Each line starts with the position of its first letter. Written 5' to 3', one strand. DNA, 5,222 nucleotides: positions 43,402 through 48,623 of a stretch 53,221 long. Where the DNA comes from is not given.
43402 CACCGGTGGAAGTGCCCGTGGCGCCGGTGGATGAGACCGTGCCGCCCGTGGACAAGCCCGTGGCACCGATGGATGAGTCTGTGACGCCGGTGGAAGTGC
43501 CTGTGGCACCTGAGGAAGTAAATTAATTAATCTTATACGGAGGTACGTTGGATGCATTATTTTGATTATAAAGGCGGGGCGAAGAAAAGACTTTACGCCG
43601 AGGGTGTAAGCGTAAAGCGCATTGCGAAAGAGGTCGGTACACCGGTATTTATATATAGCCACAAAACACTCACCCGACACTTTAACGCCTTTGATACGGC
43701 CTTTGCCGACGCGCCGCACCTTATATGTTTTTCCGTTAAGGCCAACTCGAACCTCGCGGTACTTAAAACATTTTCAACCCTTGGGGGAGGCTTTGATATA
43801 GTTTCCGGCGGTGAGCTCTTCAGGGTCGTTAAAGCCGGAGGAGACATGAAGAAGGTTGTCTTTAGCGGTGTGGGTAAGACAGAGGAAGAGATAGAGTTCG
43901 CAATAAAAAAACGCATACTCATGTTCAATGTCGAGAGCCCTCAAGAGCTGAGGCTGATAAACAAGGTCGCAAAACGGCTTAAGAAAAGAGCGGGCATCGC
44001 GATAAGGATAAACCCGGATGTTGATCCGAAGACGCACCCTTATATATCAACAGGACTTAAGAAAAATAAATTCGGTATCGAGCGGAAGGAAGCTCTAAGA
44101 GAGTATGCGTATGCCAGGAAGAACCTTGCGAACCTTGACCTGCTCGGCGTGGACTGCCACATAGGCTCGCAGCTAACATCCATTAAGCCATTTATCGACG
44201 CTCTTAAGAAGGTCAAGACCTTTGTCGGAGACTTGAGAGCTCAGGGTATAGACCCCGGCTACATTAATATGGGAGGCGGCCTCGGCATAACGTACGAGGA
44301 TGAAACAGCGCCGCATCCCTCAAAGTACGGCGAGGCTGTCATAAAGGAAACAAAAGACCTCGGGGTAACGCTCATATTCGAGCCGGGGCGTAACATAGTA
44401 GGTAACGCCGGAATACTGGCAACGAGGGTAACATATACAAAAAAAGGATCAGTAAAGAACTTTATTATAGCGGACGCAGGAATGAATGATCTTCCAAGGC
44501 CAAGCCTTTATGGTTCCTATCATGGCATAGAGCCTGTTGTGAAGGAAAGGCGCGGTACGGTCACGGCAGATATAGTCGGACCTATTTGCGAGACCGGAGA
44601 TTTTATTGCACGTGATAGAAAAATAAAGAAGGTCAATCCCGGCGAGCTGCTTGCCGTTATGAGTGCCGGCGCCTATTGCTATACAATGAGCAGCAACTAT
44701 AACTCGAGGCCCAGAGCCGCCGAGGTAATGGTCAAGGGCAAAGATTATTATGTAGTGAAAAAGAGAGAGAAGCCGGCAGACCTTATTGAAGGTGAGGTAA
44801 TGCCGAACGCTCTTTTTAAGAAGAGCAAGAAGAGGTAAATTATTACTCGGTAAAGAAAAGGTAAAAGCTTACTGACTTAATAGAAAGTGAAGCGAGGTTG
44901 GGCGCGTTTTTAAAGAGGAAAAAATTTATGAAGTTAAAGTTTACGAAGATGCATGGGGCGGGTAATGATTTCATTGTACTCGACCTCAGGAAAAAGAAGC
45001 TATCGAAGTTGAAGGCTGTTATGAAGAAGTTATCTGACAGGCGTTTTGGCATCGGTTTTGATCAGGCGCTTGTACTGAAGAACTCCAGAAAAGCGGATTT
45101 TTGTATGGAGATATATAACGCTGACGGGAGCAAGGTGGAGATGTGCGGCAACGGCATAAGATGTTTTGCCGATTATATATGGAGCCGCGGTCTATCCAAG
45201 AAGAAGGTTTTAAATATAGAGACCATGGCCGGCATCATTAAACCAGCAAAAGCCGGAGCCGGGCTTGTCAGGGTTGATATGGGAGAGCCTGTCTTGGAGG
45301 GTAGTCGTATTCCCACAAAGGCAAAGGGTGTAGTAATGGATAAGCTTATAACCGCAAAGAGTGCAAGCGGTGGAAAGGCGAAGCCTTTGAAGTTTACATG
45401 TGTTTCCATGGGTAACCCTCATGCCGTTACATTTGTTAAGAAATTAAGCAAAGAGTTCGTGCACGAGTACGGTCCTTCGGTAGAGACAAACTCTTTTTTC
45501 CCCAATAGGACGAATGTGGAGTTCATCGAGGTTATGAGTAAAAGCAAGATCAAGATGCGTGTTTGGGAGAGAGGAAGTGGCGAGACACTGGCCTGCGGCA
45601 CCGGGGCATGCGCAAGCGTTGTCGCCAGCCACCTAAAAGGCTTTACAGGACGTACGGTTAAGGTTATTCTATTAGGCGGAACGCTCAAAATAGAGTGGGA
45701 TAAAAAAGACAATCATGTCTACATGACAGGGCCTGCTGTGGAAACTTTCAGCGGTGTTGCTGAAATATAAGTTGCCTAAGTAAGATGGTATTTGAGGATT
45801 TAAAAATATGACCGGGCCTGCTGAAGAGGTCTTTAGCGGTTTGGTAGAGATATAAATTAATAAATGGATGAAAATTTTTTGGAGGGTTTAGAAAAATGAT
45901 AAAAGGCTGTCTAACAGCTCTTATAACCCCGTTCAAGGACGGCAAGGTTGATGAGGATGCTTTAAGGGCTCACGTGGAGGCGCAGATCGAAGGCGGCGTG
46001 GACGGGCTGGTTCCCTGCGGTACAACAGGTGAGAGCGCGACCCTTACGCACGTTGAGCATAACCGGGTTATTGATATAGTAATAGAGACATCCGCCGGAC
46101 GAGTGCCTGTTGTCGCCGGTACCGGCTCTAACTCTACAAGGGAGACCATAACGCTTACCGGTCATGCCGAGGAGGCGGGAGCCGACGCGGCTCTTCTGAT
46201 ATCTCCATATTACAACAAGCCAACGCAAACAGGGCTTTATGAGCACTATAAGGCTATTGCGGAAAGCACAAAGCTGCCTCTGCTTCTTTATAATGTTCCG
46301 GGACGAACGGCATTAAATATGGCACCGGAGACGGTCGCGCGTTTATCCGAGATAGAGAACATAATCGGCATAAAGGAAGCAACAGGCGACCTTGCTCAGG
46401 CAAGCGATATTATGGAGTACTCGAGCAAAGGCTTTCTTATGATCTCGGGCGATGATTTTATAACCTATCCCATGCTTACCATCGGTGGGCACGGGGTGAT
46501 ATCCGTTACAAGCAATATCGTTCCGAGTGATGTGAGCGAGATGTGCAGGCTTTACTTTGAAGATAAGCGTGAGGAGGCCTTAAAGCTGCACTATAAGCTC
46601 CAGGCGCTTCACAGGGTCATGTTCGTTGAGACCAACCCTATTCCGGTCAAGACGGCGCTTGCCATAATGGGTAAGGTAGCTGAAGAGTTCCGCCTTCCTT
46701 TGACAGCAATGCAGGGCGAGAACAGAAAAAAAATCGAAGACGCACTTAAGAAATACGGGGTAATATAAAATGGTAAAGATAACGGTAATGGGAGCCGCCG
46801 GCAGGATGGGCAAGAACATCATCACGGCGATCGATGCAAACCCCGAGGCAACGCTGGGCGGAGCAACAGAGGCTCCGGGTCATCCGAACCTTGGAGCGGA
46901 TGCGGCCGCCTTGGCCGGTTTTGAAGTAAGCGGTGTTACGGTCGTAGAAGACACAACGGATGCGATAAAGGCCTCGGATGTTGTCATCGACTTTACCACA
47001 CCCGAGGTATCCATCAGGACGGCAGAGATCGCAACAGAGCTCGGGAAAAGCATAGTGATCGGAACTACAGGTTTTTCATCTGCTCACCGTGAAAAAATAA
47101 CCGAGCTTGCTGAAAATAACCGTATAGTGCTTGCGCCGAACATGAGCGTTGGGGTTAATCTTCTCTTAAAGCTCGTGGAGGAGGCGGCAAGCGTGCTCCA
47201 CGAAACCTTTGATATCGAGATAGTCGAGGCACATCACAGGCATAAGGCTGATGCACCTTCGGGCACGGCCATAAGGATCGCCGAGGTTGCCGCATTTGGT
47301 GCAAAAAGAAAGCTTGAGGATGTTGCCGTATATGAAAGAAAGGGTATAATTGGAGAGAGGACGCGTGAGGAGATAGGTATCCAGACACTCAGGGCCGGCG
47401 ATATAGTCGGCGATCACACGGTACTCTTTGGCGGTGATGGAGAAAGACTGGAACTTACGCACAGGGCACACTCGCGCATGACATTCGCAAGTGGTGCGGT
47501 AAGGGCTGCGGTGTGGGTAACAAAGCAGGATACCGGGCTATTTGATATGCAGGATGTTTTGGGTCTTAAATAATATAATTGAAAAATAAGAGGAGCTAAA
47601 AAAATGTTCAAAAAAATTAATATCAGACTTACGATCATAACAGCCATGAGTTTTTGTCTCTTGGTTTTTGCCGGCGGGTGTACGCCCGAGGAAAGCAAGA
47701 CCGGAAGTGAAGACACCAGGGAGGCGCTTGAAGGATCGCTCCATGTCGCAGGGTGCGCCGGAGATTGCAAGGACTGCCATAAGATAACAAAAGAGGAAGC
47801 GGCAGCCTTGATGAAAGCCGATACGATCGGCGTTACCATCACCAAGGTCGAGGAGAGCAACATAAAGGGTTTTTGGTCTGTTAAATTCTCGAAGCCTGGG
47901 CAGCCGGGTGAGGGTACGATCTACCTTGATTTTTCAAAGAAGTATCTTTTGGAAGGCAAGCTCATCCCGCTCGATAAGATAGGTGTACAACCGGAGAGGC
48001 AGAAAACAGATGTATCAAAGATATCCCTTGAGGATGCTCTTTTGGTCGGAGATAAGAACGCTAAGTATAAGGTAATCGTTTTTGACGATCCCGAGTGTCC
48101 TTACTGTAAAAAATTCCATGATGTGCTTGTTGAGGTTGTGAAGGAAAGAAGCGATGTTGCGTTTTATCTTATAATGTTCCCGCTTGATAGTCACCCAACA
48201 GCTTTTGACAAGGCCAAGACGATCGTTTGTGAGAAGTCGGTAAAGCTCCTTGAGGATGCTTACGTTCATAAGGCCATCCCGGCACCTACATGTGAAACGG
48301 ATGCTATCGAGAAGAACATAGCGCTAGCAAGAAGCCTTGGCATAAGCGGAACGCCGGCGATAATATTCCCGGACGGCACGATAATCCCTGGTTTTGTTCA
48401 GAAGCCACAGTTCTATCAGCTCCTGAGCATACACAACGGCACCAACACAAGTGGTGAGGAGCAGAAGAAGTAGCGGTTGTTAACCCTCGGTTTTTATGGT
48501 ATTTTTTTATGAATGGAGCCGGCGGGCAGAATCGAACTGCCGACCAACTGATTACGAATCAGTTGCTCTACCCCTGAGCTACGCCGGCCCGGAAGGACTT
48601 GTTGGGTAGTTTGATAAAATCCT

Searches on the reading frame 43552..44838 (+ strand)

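Call 22: search_protein_families(library=pfam, proteins=[window:43552-44838:+], max_evalue=0.0001)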
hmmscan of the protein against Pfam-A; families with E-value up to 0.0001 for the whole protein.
window:43552-44838:+ (428 aa): 3 families
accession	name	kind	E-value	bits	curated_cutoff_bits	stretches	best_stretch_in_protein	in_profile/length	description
PF02784.22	Orn_Arg_deC_N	-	1.6e-60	205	23.4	1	39-283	3-246/247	Pyridoxal-dependent decarboxylase, pyridoxal binding domain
PF00278.28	Orn_DAP_Arg_deC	-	2.1e-27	95.6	23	1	166-373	5-95/95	Pyridoxal-dependent decarboxylase, C-terminal sheet domain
PF01168.26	Ala_racemase_N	-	5.5e-05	23.4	24.1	0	81-246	51-199/220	Alanine racemase, N-terminal domain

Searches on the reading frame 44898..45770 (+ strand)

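Call 22: search_protein_families(library=pfam, proteins=[window:44898-45770:+], max_evalue=0.0001)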
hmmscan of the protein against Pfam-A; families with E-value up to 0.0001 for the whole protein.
window:44898-45770:+ (290 aa): 1 family
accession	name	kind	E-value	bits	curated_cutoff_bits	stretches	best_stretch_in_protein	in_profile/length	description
PF01678.24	DAP_epimerase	-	4.3e-65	217.7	34.7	2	168-281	2-119/121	Diaminopimelate epimerase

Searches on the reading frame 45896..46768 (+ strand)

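Call 22: search_protein_families(library=pfam, proteins=[window:45896-46768:+], max_evalue=0.0001)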
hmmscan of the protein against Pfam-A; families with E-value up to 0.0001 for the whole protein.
window:45896-46768:+ (290 aa): 1 family
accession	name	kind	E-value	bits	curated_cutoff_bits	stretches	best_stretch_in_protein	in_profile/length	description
PF00701.28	DHDPS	-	2.9e-99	331.9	22.1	1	2-286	2-288/289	Dihydrodipicolinate synthetase family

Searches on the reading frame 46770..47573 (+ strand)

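Call 24: search_protein_families(library=pfam, proteins=[window:46770-47573:+], max_evalue=0.0001)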
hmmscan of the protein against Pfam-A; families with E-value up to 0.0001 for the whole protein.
window:46770-47573:+ (267 aa): 2 families
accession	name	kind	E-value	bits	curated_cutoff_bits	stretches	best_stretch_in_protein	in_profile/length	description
PF05173.19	DapB_C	-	7.1e-48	162.1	27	1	128-264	1-121/121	Dihydrodipicolinate reductase, C-terminus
PF01113.26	DapB_N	-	4.7e-36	124.1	25.6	1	2-125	1-124/124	Dihydrodipicolinate reductase, N-terminus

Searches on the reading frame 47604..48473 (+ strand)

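Call 24: search_protein_families(library=pfam, proteins=[window:47604-48473:+], max_evalue=0.0001)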
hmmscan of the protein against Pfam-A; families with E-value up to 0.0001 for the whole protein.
window:47604-48473:+ (289 aa): 5 families
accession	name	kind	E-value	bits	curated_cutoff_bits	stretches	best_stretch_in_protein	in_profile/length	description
PF13098.12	Thioredoxin_2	-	2.9e-21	76.2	27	1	151-274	3-104/104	Thioredoxin-like domain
PF13462.12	Thioredoxin_4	-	1.1e-09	39.1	23.2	1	145-209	5-71/165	Thioredoxin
PF01323.26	DSBA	-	6.1e-08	33.1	25.6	0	157-211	2-56/191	DSBA-like thioredoxin domain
PF10411.14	DsbC_N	-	1.3e-05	25.1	25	1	65-124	7-63/70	Disulfide bond isomerase protein N-terminal domain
PF13192.12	Thioredoxin_3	-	3.8e-05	24.1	24.8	0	160-182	6-27/76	Thioredoxin domain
